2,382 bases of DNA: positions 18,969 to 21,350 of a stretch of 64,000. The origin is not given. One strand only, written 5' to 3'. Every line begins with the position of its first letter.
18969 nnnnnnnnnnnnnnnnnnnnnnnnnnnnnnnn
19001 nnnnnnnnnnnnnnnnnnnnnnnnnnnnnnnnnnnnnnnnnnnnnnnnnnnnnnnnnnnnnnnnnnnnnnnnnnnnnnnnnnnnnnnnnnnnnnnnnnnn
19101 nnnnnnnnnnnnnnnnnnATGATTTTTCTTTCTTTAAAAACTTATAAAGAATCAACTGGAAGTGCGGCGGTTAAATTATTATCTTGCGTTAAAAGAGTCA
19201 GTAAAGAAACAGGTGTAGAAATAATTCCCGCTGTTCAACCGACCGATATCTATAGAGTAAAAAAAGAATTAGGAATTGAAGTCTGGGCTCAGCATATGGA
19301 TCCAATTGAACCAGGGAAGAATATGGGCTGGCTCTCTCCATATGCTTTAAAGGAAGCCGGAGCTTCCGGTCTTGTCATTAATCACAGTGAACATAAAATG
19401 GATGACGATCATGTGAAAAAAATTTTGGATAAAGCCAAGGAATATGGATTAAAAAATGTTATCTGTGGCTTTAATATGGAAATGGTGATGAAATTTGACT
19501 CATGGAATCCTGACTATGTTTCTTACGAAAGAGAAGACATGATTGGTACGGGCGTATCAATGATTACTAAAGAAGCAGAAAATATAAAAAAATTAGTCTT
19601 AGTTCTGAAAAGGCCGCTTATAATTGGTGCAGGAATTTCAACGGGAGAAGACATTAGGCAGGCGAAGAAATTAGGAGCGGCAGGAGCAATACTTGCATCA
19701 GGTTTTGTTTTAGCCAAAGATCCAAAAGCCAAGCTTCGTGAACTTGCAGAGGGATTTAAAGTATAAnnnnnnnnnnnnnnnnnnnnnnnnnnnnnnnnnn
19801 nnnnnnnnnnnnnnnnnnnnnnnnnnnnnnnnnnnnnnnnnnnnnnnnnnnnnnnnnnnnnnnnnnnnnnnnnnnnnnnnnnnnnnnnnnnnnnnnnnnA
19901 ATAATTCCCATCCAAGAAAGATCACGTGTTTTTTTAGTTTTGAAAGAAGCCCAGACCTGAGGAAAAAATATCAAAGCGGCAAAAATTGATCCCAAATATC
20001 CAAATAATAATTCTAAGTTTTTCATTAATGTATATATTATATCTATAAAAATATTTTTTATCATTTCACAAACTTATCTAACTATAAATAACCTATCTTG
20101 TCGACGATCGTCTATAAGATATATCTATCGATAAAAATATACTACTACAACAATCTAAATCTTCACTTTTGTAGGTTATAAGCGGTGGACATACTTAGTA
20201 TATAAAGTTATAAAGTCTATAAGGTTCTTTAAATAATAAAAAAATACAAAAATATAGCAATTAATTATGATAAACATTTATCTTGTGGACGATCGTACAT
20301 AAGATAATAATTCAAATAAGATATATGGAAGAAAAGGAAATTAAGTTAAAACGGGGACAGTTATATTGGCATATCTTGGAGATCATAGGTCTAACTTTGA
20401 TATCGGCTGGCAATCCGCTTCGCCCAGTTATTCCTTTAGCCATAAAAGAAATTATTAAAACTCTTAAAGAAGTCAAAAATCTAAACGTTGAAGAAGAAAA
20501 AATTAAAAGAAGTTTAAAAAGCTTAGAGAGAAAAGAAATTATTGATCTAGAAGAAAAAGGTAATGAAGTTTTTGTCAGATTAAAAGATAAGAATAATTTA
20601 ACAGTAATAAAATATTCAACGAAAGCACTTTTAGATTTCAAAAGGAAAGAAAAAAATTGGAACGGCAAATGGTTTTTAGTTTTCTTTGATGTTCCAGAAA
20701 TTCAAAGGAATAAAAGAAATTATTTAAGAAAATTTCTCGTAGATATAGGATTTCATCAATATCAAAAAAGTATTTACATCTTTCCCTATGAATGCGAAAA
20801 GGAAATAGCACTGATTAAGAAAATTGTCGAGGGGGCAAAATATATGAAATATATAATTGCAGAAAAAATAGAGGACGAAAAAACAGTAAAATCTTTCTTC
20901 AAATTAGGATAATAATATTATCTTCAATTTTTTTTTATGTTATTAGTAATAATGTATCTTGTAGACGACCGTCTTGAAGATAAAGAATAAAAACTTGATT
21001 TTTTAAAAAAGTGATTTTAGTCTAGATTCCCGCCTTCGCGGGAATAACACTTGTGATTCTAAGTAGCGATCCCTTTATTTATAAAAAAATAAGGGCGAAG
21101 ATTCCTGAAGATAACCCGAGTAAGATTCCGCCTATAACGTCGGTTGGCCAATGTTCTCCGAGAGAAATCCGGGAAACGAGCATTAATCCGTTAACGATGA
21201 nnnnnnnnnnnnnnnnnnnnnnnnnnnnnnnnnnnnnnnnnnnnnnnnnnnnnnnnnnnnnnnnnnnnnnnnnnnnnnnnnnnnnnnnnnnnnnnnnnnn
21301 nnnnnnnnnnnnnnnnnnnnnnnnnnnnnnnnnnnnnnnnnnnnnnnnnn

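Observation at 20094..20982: PaaX/Cas2-fold regulator gene surrounded by three copies of the palindrome, a candidate cognate binder or a second mobile module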

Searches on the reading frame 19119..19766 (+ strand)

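Call 13: search_protein_families(library=pfam, proteins=[window:19119-19766:+], max_evalue=0.001)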
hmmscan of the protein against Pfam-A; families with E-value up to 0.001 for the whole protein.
window:19119-19766:+ (215 aa): 3 families
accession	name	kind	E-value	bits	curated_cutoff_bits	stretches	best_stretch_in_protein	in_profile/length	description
PF00121.24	TIM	-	1.1e-21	78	20.1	1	2-201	3-237/245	Triosephosphate isomerase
PF05690.20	ThiG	-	2.8e-05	24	23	1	142-204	155-215/247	Thiazole biosynthesis protein ThiG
PF00977.27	His_biosynth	-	0.00011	22.2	23.6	0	154-196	180-222/228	Histidine biosynthesis protein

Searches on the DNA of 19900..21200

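Call 51: search_rna_families(source=window, start=19900, end=21200, threshold=evalue, max_evalue=1)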
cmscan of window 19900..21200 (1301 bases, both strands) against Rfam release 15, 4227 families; matches with E-value up to 1: 2.
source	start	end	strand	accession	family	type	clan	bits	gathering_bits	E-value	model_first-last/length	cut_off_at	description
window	20982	21060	-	RF02748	FtrB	Gene; sRNA;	-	22.2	66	0.72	1-115/115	no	Francisella sRNA B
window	20855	20929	-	RF00281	SNORD47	Gene; snRNA; snoRNA; CD-box;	-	20.2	50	0.89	1-77/77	no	Small nucleolar RNA SNORD47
